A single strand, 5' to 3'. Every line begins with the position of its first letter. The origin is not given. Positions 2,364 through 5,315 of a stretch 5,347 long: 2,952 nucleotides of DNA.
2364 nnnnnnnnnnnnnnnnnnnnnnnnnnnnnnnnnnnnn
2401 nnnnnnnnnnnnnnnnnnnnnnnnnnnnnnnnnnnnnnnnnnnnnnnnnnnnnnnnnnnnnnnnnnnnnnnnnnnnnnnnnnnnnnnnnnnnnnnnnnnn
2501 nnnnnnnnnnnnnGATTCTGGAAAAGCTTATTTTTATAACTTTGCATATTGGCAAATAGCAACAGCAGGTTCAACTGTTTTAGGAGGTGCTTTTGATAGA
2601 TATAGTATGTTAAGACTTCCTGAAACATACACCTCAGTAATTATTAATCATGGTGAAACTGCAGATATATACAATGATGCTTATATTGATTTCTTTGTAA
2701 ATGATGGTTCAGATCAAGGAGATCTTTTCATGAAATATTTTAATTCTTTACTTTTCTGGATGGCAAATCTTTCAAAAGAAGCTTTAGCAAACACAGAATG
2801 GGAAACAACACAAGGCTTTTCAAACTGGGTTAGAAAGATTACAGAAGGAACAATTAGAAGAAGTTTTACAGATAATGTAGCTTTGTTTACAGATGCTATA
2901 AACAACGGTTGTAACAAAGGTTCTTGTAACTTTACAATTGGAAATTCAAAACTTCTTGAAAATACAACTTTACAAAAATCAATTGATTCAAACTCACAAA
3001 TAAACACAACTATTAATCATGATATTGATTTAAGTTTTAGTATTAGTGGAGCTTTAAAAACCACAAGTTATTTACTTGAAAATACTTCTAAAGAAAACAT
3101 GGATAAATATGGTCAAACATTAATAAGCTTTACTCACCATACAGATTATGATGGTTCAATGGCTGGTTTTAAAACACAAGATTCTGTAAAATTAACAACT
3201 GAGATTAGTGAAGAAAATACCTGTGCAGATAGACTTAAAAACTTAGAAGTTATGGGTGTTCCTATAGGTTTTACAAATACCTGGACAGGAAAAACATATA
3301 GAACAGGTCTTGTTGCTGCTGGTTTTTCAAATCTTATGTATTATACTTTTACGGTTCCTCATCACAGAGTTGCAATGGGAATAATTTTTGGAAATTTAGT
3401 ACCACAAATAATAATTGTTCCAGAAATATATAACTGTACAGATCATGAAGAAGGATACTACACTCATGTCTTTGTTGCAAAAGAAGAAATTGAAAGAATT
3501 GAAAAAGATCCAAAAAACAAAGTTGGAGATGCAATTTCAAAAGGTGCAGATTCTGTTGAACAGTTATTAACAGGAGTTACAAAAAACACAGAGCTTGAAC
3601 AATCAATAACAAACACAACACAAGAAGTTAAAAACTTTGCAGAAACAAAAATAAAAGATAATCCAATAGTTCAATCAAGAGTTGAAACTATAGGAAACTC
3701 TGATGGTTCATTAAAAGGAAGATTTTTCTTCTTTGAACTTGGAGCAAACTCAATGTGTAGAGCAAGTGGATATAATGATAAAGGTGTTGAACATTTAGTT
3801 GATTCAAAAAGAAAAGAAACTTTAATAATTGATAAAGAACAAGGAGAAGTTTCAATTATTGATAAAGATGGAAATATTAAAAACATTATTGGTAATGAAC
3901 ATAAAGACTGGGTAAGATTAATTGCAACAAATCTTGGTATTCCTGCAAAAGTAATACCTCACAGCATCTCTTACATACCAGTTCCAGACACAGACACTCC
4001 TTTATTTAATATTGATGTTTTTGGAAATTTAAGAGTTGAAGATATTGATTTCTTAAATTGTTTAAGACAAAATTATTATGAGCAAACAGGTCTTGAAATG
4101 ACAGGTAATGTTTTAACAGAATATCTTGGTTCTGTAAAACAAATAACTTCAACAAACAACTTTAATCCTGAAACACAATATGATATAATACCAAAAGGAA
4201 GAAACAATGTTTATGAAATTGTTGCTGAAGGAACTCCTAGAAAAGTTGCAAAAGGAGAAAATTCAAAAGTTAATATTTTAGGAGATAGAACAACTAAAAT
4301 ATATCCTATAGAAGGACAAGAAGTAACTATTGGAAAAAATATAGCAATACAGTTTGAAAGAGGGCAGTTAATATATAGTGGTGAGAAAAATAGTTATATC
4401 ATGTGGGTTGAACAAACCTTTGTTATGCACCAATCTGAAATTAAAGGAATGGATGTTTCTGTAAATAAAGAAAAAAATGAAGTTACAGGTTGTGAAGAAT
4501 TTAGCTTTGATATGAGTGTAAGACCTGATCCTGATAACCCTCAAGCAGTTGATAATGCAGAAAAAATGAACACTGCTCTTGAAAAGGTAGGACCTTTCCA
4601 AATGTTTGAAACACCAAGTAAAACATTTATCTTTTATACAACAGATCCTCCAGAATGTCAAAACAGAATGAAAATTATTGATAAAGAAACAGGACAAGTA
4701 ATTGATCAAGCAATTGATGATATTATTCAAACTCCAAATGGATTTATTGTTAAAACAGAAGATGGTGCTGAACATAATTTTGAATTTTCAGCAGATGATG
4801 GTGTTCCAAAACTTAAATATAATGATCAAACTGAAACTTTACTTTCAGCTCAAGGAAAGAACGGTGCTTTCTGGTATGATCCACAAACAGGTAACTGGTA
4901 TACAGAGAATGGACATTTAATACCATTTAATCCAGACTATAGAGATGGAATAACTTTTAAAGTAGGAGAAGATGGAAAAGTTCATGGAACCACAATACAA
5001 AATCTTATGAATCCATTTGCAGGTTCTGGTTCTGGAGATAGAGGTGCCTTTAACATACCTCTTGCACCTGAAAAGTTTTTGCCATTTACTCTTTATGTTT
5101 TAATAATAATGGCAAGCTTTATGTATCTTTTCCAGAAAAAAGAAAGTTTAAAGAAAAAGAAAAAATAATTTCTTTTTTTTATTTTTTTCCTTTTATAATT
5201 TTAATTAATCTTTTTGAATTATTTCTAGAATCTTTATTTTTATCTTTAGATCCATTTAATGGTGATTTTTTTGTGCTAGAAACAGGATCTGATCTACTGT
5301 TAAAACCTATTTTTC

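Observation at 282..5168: Giant, largely non-repetitive orphan surface protein fills about nine tenths of the window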

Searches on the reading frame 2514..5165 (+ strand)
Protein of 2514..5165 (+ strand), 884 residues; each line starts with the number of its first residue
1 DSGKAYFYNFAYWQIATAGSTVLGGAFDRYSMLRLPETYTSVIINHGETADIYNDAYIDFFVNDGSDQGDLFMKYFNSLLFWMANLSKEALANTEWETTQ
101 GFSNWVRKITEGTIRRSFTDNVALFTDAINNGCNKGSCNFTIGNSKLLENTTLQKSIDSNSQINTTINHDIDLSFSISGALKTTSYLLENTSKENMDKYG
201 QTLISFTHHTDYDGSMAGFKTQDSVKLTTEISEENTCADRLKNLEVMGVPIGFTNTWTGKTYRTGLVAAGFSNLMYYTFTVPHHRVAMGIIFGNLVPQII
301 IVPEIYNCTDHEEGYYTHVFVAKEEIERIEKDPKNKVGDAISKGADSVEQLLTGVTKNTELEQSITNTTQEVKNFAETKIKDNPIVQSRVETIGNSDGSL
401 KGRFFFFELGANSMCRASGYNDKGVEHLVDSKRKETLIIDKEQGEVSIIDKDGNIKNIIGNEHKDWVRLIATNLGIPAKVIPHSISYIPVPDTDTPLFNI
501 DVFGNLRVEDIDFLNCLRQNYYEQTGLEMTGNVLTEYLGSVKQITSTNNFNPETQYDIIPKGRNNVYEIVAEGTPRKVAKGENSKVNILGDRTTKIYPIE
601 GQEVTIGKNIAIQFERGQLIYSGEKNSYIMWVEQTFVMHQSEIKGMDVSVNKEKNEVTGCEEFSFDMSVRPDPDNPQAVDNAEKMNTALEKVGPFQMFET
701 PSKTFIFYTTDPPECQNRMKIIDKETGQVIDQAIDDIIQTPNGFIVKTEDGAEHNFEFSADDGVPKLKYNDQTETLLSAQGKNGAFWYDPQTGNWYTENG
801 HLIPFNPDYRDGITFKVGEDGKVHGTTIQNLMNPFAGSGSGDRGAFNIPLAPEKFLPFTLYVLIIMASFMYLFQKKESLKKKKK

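Call 29: predict_structure(alignment_id=A2)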
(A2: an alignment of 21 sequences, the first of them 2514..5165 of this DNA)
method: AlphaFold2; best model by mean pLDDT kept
length: 884 residues; sequences in the alignment: 21
mean_pLDDT: 56.5   pTM: 0.41
mean pLDDT of the five models: 56.5, 51.4, 50.5, 49.2, 40.5
residues with pLDDT >= 90: 91; 70-90: 220; 50-70: 126; < 50: 447
segments of 3 or more residues with pLDDT < 50: 1-7, 16-20, 22-133, 140-173, 177-179, 181-227, 246-250, 252-299, 312-342, 375-424, 464-466, 468-480, 802-861, 865-870, 873-884
pLDDT, mean of each block of 10 residues (from residue 1): 42 48 42 27 24 22 25 31 33 35 35 33 40 49 46 43 39 48 41 44 26 27 46 63 51 41 40 38 38 47 51 32 29 40 52 51 58 49 36 39 37 32 50 65 67 67 49 33 71 90 92 88 85 86 78 73 87 81 92 90 86 81 76 84 90 79 89 88 91 87 84 83 72 90 91 92 90 89 81 81 30 28 25 23 22 37 48 48 42
secondary structure, 60 per line:
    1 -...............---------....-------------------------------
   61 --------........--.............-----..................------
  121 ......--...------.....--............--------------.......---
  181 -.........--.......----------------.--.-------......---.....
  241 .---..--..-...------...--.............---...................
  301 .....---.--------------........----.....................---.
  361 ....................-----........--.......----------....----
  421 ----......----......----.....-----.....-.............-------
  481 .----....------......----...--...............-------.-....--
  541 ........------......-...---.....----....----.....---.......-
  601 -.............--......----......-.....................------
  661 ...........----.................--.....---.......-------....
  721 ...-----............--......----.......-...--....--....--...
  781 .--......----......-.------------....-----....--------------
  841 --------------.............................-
elements in order (helices of 4 or more, strands of 3 or more residues): H2-16 H26-29 H69-76 H79-91 H97-114 E121-126 E138-142 H145-156 E171-177 E182-190 H193-199 H227-232 H237-241 E252-254 E261-263 H266-278 H282-305 H324-331 H336-356 H360-380 E386-393 E396-402 E413-416 E425-430 E435-440 E445-449 E455-459 H461-473 E486-489 E496-501 E506-508 H511-525 H535-538 E541-548 E555-560 E568-572 E577-580 E585-589 E593-599 E602-614 E617-622 E627-632 E634-639 E643-654 E661-671 H676-692 E695-699 E703-709 E717-723 E729-740 E743-748 E753-759 E766-769 E772-775 E778-781 E784-789 E794-799 E814-817 E823-826 H855-883

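Call 33: fold_search(model_id=the predicted structure, library=pdb)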
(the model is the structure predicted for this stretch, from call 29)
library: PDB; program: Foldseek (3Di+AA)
matches with E <= 10: 684; with E <= 0.001: 3
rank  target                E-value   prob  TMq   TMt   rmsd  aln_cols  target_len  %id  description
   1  1k32_A                4.6e-05  0.85  0.07  0.07  24.8       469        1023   12  Crystal structure of the tricorn protease (released 2001-12-05)
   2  7pvp                  3.9e-04  0.41  0.06  0.13  19.2       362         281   11  Crystal structure of the SAKe6BC designer protein (released 2023-01-18)
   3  8pjr                  6.8e-04  0.35  0.06  0.13  19.8       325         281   10  Crystal structure of the SAKe6AC-LB protein (released 2024-07-10)
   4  8pjy                  1.0e-03  0.30  0.06  0.13  20.5       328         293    9  Crystal structure of the computationally designed SAKe6EEref protein (released 2024-07-10)
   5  8bbg_B                1.2e-03  0.15  0.06  0.04  25.0       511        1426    9  Structure of the IFT-A complex; anterograde IFT-A train model (released 2022-12-21)
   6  22gw_B                1.3e-03  0.35  0.05  0.13  21.8       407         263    8  Crystal structure of the CJ1041C protein from Campylobacter jejuni in the apo form in space group P2 (released 2026-04-01)
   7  5jrk_A                1.3e-03  0.35  0.06  0.07  23.5       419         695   11  Crystal Structure of the Sphingopyxin I Lasso Peptide Isopeptidase SpI-IsoP (SeMet-derived) (released 2016-09-28)
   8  5efv_C                1.4e-03  0.41  0.07  0.09  22.2       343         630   11  The host-recognition device of Staphylococcus aureus phage Phi11 (released 2016-05-25)
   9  8pjz_A                1.6e-03  0.38  0.06  0.14  19.2       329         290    8  Crystal structure of the computationally designed SAKe6EEtal protein (released 2024-07-10)
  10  7opu                  1.7e-03  0.25  0.06  0.13  18.8       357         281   10  Self-assembled crystal structure of the computationally designed SAKe6BE-3HH protein (released 2022-12-14)
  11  8pjw_A                1.7e-03  0.25  0.06  0.13  19.3       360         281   10  Crystal structure of the computationally designed SAKe6FE protein (released 2024-07-10)
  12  7q58                  2.1e-03  0.25  0.06  0.14  19.1       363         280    9  Crystal structure of the SAKe6BR designer protein (released 2023-02-22)
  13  7op4                  2.5e-03  0.25  0.06  0.14  18.8       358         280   10  Crystal structure of the computationally designed SAKe6BE-3HH protein (released 2022-12-14)
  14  8pjz_B                2.6e-03  0.35  0.06  0.15  20.5       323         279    8  Crystal structure of the computationally designed SAKe6EEtal protein (released 2024-07-10)
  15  5efv_A                2.6e-03  0.28  0.07  0.09  23.8       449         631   10  The host-recognition device of Staphylococcus aureus phage Phi11 (released 2016-05-25)
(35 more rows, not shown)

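Call 79: search_solved_structures(query=A4, max_evalue=10)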
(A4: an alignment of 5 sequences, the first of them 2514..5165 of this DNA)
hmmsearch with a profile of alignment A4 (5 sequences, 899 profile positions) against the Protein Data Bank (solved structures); distinct sequences matched with E-value up to 10: 0.

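Call 84: search_protein_representatives(alignment_id=A4)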
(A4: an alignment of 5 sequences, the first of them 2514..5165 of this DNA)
Query: 5 sequences, 899 profile positions. Proteins with E-value up to 0.001 (for the whole library): 202; up to 1e-10: 167; up to 1e-30: 101. The best 150 are listed.
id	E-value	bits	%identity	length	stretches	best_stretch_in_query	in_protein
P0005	0.0e+00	1553.8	-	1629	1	1-894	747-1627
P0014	0.0e+00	1324.3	-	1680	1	4-898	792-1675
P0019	0.0e+00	1305.5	-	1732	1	2-898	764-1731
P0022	0.0e+00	1137.4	-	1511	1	4-887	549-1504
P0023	0.0e+00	1136.3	-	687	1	209-890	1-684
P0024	0.0e+00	1134.1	-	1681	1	5-890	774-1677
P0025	0.0e+00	1108.2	-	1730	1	6-894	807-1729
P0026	4.3e-185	633.9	-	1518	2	193-886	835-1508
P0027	3.0e-158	545.1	-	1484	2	194-887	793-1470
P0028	1.2e-155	536.4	-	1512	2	192-885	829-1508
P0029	1.8e-155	535.9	-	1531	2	193-890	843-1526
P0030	3.0e-153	528.5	-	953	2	193-888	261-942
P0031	4.6e-152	524.6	-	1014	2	192-887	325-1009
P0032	6.2e-151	520.8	-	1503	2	179-895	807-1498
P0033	1.0e-149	516.8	-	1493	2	194-888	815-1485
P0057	4.0e-133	461.9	-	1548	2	171-896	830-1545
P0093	1.2e-95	337.9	-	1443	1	30-889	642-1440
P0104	5.1e-73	263.0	-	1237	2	211-876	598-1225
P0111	1.7e-40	155.4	-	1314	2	199-891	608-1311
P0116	5.2e-32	127.3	-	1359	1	452-887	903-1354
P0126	9.5e-25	103.3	-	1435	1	459-888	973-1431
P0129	5.1e-23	97.6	-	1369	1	491-885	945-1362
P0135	8.3e-20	87.0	-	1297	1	596-885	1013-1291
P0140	1.6e-19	86.1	-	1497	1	595-885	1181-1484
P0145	9.7e-18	80.1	-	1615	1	688-888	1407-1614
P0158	2.4e-15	72.2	-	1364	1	488-888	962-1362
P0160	3.1e-15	71.8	-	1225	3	700-875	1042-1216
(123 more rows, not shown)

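Call 86: search_protein_families(library=pfam, proteins=[P0116, P0126, P0129, P0135, P0140, P0145, P0111], max_evalue=0.01)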
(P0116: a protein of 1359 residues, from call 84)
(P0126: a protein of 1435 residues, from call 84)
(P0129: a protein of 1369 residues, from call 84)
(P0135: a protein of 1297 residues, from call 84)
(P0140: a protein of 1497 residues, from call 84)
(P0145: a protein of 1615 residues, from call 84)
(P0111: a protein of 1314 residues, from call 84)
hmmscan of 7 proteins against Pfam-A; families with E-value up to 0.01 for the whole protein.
P0116 (1359 aa): 0 families

P0126 (1435 aa): 0 families

P0129 (1369 aa): 0 families

P0135 (1297 aa): 0 families

P0140 (1497 aa): 0 families

P0145 (1615 aa): 0 families

P0111 (1314 aa): 0 families

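Call 87: list_cluster_members(proteins=[P0116, P0126, P0129, P0135, P0145, P0111, P0093, P0158])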
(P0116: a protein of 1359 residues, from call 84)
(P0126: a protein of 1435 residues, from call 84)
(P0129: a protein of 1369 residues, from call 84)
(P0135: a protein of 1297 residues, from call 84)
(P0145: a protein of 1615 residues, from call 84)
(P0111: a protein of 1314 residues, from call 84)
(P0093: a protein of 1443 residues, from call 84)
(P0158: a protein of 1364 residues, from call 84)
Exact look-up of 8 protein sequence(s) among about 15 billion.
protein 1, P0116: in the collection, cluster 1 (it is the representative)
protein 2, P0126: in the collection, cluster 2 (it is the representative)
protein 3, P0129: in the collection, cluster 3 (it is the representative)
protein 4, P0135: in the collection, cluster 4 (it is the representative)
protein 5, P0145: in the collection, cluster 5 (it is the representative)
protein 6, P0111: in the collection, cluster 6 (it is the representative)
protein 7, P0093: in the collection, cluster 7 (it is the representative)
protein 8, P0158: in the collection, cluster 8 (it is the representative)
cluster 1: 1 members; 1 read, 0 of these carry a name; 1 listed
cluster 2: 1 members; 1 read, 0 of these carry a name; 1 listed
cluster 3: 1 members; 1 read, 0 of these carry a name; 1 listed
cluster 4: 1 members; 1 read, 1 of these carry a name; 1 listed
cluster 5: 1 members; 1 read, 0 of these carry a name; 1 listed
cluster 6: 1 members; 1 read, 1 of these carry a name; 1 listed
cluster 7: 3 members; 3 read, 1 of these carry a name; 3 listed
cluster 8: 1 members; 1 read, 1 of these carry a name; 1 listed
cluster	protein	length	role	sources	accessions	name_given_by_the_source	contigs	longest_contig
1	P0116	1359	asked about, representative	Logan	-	-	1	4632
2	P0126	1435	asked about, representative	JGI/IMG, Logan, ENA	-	-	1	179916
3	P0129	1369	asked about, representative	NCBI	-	-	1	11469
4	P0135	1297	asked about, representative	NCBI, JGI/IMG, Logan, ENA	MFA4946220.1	MAG: hypothetical protein WC607_01620 [Candidatus Micrarchaeia archaeon]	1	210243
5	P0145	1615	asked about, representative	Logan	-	-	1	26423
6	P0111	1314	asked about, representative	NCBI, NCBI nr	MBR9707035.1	MAG: hypothetical protein GOV15_01230 [Candidatus Diapherotrites archaeon] | hypothetical protein [Candidatus Diapherotrites archaeon]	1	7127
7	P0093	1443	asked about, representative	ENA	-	-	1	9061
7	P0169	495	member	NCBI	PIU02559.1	MAG: hypothetical protein COT55_02875, partial [Candidatus Diapherotrites archaeon ...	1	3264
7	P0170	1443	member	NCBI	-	-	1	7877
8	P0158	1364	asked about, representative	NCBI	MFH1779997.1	MAG: hypothetical protein ABH803_02540 [Candidatus Micrarchaeota archaeon]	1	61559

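Call 88: find_encoding_contigs(protein=P0135, flank=10000, max_places=2)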
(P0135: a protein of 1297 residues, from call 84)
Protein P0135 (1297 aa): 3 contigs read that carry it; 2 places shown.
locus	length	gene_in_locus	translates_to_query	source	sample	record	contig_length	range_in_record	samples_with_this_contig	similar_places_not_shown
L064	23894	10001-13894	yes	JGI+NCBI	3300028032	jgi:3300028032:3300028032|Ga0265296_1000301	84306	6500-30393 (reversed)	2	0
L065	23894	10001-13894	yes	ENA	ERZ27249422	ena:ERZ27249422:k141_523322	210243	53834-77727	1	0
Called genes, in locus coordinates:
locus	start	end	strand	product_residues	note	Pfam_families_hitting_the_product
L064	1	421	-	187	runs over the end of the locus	-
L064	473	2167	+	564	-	-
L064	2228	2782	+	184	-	PF04011:LemA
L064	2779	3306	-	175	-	PF01871:AMMECR1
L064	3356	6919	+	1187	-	-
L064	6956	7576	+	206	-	-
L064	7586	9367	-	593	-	PF09843:DUF2070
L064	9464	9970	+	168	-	PF04981:NMD3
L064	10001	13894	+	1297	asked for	-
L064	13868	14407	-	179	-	PF00834:Ribul_P_3_epim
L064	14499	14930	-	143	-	PF02502:LacAB_rpiB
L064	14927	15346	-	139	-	PF01092:Ribosomal_S6e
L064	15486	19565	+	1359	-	PF13229:Beta_helix, PF05048:NosD (weak), PF13229:Beta_helix, PF05048:NosD, PF13229:Beta_helix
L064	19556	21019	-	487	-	PF13598:DUF4139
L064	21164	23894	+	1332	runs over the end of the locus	-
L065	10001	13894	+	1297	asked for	-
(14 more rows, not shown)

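Call 89: find_encoding_contigs(protein=P0158, flank=10000, max_places=2)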
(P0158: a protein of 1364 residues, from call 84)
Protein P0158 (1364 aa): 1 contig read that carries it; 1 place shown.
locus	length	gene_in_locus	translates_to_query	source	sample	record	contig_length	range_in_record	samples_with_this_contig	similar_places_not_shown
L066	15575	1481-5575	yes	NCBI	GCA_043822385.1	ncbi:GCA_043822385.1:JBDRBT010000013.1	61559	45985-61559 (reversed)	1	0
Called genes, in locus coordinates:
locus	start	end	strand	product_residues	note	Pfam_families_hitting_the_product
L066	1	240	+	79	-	?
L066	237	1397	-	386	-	-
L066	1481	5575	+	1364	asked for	-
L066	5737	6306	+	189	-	PF08704:GCD14, PF01135:PCMT, PF13847:Methyltransf_31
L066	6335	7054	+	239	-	PF01464:SLT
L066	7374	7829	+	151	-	PF22811:Zn_ribbon_NrdR, PF03477:ATP-cone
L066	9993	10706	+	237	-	PF13353:Fer4_12, PF04055:Radical_SAM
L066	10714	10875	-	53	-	-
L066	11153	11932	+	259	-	PF01209:Ubie_methyltran, PF13489:Methyltransf_23 (weak), PF01728:FtsJ (weak), PF08241:Methyltransf_11, PF08242:Methyltransf_12 (weak), PF13649:Methyltransf_25, PF13847:Methyltransf_31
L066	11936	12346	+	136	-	PF00293:NUDIX, PF14815:NUDIX_4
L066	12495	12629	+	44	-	PF03604:Zn_ribbon_RPAB4 (weak)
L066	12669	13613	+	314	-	PF00297:Ribosomal_L3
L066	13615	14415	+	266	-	PF00573:Ribosomal_L4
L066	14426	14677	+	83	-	PF00276:Ribosomal_L23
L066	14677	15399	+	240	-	PF03947:Ribosomal_L2_C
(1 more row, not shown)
